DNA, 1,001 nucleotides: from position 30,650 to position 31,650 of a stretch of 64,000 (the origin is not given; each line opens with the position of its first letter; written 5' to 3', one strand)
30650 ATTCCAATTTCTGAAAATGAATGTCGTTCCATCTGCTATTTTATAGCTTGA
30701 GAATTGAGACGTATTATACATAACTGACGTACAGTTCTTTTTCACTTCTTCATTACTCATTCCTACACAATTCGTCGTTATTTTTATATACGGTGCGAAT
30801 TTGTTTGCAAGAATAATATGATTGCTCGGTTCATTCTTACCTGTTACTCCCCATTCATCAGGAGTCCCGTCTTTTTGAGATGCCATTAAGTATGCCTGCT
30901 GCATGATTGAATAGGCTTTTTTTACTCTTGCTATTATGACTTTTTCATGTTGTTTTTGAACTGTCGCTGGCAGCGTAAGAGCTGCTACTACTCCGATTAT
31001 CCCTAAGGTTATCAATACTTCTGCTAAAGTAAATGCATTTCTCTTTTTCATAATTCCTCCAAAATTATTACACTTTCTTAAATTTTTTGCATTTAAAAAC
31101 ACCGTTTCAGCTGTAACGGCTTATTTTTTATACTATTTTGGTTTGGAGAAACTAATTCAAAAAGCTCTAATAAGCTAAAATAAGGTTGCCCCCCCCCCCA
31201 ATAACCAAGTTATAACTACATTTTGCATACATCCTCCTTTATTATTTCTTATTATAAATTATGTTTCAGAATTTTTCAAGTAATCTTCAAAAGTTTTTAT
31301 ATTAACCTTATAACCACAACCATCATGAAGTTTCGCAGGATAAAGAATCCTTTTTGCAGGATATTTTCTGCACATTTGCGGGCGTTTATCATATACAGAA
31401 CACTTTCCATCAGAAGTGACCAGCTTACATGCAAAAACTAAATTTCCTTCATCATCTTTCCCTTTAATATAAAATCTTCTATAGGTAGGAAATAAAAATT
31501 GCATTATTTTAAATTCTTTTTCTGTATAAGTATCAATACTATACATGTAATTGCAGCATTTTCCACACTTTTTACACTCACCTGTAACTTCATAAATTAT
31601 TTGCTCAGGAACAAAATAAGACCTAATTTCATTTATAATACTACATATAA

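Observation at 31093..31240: Second G11 tract with a homologous leader ORF upstream of another pilin-like gene; the -1 frame encodes a truncated prepilin N-terminus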

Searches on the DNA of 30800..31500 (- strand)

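Call 68: search_rna_families(source=window, start=30800, end=31500, threshold=evalue, max_evalue=1)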
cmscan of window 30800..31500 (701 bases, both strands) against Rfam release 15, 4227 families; matches with E-value up to 1: 0.
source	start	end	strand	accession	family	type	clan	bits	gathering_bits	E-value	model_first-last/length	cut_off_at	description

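Call 79: build_rna_model(alignment_id=A4, structure=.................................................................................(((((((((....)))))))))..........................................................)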
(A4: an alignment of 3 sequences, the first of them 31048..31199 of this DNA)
Model R1 built from alignment A4 (3 sequences, 161 columns); structure: as given.
model positions 151; base pairs 9; branch points 0; effective number of sequences 2.24; information 0.59 bits per position. Calibrated on 0.2 Mb of random sequence (short: E-values are rough).
structure used (alignment columns):
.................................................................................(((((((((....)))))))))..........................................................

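Call 80: search_with_rna_model(model_id=R1, sources=[window, L019, L020, L021, L022, L023, L024, L025, L026, L027, L028, L029, L030, L031, L032, L033, L034, L035, L036, L037, L038, L039, L040, L041, L042, L043, L044, L045, L046, L047, L048, L049, L050, L051, L052, L053, L054, L055, L056, L057, L058, L059, L060, L061, L062, L063, L064, L065, L066, L067, L068, L069, L070, L071, L072, L073, L074, L075, L076, L077, L078, L079, L080, L081, L082, L083, L084, L085, L086, L087, L088, L089, L090, L091, L092, L093, L094, L095, L096, L097, L098, L016, L017, L179, L180, L181, L182, L191], max_evalue=1)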
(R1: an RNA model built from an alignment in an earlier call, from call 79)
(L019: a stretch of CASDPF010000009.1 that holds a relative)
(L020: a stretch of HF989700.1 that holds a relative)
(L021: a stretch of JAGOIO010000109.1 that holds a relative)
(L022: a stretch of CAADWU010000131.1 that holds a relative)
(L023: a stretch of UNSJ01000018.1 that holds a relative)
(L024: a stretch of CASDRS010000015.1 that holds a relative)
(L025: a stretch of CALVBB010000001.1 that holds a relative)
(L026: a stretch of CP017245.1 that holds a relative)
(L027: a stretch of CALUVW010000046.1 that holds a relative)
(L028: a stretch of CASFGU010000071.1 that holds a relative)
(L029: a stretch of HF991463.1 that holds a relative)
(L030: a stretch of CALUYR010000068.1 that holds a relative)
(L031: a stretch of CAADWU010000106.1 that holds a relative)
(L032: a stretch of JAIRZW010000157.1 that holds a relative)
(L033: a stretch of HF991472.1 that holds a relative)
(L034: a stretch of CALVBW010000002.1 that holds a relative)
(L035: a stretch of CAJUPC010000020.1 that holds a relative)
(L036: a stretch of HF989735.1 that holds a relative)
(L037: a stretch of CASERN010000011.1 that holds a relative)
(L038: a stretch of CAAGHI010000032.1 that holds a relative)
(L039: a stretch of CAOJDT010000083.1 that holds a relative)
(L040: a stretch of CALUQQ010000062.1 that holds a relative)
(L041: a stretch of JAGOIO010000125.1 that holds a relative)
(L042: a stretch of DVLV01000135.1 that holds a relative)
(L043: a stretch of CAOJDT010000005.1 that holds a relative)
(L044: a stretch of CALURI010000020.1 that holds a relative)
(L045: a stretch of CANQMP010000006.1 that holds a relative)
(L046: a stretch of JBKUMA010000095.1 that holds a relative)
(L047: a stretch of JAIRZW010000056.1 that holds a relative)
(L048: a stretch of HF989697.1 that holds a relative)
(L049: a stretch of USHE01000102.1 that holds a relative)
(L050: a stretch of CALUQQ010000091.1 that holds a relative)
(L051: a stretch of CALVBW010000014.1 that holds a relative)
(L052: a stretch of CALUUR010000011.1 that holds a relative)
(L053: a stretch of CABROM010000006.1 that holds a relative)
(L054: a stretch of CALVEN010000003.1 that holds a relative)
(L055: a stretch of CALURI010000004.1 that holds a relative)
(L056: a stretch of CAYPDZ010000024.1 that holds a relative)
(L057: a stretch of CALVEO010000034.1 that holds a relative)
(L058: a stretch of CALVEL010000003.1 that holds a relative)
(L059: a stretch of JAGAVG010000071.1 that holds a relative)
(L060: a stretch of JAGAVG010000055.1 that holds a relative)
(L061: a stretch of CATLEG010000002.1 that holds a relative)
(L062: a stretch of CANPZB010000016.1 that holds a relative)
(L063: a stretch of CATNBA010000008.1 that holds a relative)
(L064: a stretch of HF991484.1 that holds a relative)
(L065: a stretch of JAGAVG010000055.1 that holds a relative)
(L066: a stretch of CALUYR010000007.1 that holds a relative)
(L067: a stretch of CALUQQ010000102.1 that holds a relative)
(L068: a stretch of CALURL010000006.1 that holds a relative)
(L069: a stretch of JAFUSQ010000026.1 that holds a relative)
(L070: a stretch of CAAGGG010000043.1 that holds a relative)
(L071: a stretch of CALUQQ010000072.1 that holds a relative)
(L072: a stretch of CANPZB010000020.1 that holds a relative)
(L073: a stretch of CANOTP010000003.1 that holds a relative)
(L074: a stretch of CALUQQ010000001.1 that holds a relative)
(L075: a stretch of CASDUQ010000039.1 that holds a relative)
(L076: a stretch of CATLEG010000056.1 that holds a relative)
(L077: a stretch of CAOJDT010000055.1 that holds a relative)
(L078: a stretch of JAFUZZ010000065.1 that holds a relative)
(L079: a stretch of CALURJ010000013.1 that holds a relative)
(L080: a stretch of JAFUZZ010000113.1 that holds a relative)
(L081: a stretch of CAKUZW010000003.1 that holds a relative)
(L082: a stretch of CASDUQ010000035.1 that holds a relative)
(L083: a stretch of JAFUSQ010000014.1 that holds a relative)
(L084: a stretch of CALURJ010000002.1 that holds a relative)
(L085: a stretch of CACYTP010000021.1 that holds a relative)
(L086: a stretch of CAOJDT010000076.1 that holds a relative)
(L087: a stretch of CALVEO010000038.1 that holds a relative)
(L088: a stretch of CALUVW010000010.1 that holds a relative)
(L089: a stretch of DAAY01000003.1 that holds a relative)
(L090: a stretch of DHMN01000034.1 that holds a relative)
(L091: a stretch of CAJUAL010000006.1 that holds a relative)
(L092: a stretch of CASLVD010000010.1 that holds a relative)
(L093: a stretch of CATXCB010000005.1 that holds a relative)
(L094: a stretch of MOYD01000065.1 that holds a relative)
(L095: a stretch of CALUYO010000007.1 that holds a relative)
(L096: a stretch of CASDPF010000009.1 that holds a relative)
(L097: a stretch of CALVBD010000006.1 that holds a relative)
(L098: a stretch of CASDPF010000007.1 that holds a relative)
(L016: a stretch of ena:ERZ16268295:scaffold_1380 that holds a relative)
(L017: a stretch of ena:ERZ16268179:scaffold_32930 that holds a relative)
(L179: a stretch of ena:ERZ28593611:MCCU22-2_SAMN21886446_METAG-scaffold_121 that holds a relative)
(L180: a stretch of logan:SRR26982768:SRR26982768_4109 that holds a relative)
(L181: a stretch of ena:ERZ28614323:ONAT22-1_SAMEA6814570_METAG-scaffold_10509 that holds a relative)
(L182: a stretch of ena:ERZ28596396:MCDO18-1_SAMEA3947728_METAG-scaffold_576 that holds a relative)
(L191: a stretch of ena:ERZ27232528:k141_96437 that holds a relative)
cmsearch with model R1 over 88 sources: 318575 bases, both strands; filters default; matches with E-value up to 1: 33.
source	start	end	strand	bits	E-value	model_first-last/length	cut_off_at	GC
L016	2351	2503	+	153.7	1.7e-30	1-151/151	no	0.42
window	31049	31198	-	153.5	2e-30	1-151/151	no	0.32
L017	1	83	+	37.7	8.2e-06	77-151/151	5'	0.34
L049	45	155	+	27.9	0.00096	42-151/151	no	0.33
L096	1082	1209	+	27.2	0.0013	1-151/151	no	0.4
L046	1106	1233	+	26.8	0.0017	1-151/151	no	0.34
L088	1073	1180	+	24.7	0.0047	1-151/151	no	0.27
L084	1073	1178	+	23.5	0.0083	1-151/151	no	0.28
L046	2784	2871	+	21.9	0.018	1-151/151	no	0.4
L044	1186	1336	+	20.6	0.034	1-151/151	no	0.36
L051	789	844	+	18.8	0.085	79-137/151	no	0.27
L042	1144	1227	+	18.7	0.088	1-151/151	no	0.46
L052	887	948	-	18.5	0.097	1-151/151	no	0.39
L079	1098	1179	-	18.1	0.12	1-151/151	no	0.29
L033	1093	1182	-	17.9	0.13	1-151/151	no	0.41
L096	792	909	+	17.7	0.14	1-151/151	no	0.35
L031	1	67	-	16.1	0.32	1-78/151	3'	0.37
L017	822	873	+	16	0.33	79-130/151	no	0.33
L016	3242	3293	+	16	0.33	79-130/151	no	0.33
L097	1028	1126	+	15.6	0.4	1-151/151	no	0.3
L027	1030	1137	+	15.5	0.42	1-151/151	no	0.36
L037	2243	2302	-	15.4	0.44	79-137/151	no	0.27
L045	948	1113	+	15.4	0.45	1-151/151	no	0.33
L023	1080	1137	-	15.3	0.46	1-151/151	no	0.48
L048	1035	1115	+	15.2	0.49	74-151/151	no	0.26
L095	1122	1173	-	15.1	0.52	1-151/151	no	0.5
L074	1468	1572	+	14.7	0.63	36-151/151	no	0.3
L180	916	957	+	14.5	0.68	1-151/151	no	0.5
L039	42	207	-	14.3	0.75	1-151/151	no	0.33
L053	301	376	+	14.1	0.85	79-150/151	no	0.25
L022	292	320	-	14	0.88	1-151/151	no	0.59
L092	1148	1318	+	13.8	0.96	1-151/151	no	0.42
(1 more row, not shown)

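Call 81: search_with_rna_model(model_id=R1, sources=[L099, L100, L101, L102, L103, L104, L105, L106, L107, L108, L109, L110, L111, L112, L113, L114, L115, L116, L117, L118, L119, L120, L121, L122, L123, L124, L125, L126, L127, L128, L129, L130, L131, L132, L133, L134, L135, L136, L137, L138, L139, L140, L141, L142, L143, L144, L145, L146, L147, L148, L149, L150, L151, L152, L153, L154, L155, L156, L157, L158, L159, L160, L161, L162, L163, L164, L165, L166, L167, L168, L169, L170, L171, L172, L173, L174, L175, L176, L177, L178], max_evalue=1)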
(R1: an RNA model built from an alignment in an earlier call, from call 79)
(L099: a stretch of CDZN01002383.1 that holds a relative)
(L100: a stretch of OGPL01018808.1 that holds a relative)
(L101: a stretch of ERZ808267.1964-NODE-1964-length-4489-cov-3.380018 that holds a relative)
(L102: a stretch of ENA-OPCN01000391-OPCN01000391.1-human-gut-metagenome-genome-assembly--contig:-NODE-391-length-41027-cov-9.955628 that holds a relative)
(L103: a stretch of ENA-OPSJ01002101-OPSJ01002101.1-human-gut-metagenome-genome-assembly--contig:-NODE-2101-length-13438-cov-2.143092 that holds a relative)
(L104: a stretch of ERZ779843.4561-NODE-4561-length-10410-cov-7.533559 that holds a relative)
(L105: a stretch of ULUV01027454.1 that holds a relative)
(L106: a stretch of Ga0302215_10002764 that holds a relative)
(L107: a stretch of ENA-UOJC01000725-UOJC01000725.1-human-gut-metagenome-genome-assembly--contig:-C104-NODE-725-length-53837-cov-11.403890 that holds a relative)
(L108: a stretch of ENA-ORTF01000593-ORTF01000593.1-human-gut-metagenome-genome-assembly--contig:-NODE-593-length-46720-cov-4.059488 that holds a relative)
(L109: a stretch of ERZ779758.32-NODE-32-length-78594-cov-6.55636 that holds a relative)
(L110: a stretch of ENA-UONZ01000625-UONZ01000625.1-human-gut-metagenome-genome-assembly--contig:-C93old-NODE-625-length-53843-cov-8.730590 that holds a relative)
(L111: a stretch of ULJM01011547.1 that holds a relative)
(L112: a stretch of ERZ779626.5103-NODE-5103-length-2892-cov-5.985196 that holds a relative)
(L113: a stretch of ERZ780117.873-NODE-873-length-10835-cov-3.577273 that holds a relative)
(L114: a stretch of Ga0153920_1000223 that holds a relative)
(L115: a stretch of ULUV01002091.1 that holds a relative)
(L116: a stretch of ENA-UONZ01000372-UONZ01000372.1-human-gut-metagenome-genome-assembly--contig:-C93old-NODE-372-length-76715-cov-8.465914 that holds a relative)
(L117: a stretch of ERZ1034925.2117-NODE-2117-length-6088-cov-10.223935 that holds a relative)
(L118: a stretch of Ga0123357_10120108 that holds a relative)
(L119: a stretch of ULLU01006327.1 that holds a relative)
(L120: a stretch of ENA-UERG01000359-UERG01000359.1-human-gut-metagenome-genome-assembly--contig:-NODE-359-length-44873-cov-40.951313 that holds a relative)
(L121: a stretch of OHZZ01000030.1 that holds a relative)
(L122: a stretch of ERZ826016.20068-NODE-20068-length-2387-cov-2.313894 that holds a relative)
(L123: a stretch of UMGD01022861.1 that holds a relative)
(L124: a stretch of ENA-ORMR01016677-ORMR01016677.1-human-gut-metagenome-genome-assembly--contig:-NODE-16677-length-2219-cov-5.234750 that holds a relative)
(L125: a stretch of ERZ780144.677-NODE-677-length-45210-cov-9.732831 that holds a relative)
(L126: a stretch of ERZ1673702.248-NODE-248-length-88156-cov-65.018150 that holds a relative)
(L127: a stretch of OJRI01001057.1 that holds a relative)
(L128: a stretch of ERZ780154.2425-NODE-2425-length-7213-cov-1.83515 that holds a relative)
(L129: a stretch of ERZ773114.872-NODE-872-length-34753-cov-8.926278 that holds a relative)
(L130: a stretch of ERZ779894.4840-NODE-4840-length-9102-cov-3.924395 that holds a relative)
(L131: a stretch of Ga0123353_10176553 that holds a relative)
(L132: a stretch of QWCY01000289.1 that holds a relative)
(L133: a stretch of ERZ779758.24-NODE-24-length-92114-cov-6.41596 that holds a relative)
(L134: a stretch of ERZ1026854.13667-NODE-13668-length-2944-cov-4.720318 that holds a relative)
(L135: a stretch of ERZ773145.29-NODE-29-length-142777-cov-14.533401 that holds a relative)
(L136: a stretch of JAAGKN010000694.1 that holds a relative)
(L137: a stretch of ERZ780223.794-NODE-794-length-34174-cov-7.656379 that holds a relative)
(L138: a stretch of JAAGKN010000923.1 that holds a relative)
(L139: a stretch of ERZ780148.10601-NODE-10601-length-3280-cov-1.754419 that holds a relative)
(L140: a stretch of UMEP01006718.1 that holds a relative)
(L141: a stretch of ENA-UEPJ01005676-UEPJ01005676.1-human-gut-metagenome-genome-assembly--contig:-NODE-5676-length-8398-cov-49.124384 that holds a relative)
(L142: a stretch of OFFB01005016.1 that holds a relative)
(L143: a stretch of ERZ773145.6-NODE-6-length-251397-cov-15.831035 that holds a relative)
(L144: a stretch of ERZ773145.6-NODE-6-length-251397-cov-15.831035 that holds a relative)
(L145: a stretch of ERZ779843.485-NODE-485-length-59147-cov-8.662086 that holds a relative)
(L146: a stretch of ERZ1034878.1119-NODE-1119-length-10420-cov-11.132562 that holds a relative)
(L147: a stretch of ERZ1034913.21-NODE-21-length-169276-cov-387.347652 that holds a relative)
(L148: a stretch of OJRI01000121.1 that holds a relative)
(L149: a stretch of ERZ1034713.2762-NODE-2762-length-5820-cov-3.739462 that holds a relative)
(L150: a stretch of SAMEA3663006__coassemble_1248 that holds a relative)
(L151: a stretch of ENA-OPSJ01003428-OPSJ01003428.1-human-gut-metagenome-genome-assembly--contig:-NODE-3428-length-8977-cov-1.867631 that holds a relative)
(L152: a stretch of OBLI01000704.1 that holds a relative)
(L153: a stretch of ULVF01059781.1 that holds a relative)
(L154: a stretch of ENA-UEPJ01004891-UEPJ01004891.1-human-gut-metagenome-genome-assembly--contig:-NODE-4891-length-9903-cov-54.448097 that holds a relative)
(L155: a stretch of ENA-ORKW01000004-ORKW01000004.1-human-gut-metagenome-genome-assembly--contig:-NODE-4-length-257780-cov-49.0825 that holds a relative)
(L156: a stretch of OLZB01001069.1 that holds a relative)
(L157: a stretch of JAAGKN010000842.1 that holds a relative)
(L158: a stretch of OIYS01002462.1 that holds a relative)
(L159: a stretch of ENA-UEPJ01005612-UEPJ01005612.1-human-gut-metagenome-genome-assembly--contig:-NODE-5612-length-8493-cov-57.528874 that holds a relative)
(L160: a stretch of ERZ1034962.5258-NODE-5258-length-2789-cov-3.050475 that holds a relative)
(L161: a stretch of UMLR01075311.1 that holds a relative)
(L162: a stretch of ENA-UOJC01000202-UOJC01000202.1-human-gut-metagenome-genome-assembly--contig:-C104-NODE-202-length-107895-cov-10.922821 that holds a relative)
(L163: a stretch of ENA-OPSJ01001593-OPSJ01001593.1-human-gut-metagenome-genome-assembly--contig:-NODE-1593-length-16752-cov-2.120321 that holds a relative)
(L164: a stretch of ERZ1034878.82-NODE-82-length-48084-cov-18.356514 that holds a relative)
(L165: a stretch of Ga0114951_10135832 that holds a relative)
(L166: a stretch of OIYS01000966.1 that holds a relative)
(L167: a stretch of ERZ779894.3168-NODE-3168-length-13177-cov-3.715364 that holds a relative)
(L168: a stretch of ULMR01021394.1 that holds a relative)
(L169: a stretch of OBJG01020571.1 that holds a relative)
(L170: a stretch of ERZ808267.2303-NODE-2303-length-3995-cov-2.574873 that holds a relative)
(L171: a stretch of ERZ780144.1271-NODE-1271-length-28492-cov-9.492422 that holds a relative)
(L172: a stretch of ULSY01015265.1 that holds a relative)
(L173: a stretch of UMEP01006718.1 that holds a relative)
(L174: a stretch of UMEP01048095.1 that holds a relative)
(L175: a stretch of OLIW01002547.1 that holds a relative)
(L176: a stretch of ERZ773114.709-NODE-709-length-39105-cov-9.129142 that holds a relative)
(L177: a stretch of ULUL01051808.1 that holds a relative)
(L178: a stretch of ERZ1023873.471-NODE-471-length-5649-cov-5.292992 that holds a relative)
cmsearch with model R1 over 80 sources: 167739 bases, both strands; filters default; matches with E-value up to 1: 39.
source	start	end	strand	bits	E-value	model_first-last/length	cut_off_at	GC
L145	583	728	+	129.1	1.6e-25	1-151/151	no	0.4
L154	703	824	+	29.8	0.0002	1-151/151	no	0.37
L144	709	836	+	29.3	0.00026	1-151/151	no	0.34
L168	718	842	+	23.5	0.0044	1-151/151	no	0.35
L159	724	785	+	23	0.0057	1-151/151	no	0.39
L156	690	803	+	22.6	0.0068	1-151/151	no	0.4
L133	666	707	-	21.8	0.01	1-151/151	no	0.45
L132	674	715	-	21.8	0.01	1-151/151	no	0.45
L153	706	836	+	20.9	0.016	1-151/151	no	0.37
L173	668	781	-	19.2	0.037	1-151/151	no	0.31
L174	709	795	+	18.7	0.045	1-151/151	no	0.36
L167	648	761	+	18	0.064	1-151/151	no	0.41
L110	693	782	-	17.9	0.068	1-151/151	no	0.41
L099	19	52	+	17.4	0.087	1-151/151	no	0.53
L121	748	806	+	17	0.11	1-151/151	no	0.44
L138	714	813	-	17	0.11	1-151/151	no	0.35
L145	400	557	+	16.8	0.12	1-151/151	no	0.29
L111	694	779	-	16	0.18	1-151/151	no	0.38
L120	1935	2062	+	15.8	0.19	1-151/151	no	0.29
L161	693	810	+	15.8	0.19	1-151/151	no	0.36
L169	767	851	+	15.8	0.19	1-151/151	no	0.45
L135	667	716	+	15.7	0.21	1-151/151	no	0.46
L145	644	671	-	15.5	0.22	79-106/151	no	0.46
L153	529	587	+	14.9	0.3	79-137/151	no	0.29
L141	769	809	+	14.4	0.37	1-151/151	no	0.54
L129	775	806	+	13.9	0.47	1-151/151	no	0.59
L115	478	578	+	13.8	0.51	1-151/151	no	0.26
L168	1466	1599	-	13.7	0.53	1-151/151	no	0.33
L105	1555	1606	+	13.7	0.54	79-132/151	no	0.21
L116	1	107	+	13.4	0.63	61-151/151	5'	0.32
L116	766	915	+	13.4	0.63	1-151/151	no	0.45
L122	1693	1776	-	12.9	0.8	33-151/151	no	0.27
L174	1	47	+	12.8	0.82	104-151/151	5'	0.19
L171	65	120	+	12.7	0.86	67-151/151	no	0.27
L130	780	818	+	12.6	0.9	1-151/151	no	0.51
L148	629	701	+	12.6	0.91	79-144/151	no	0.25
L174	533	591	+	12.6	0.91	79-138/151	no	0.25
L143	724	795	+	12.5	0.96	1-151/151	no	0.42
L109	429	473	+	12.5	0.97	79-122/151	no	0.33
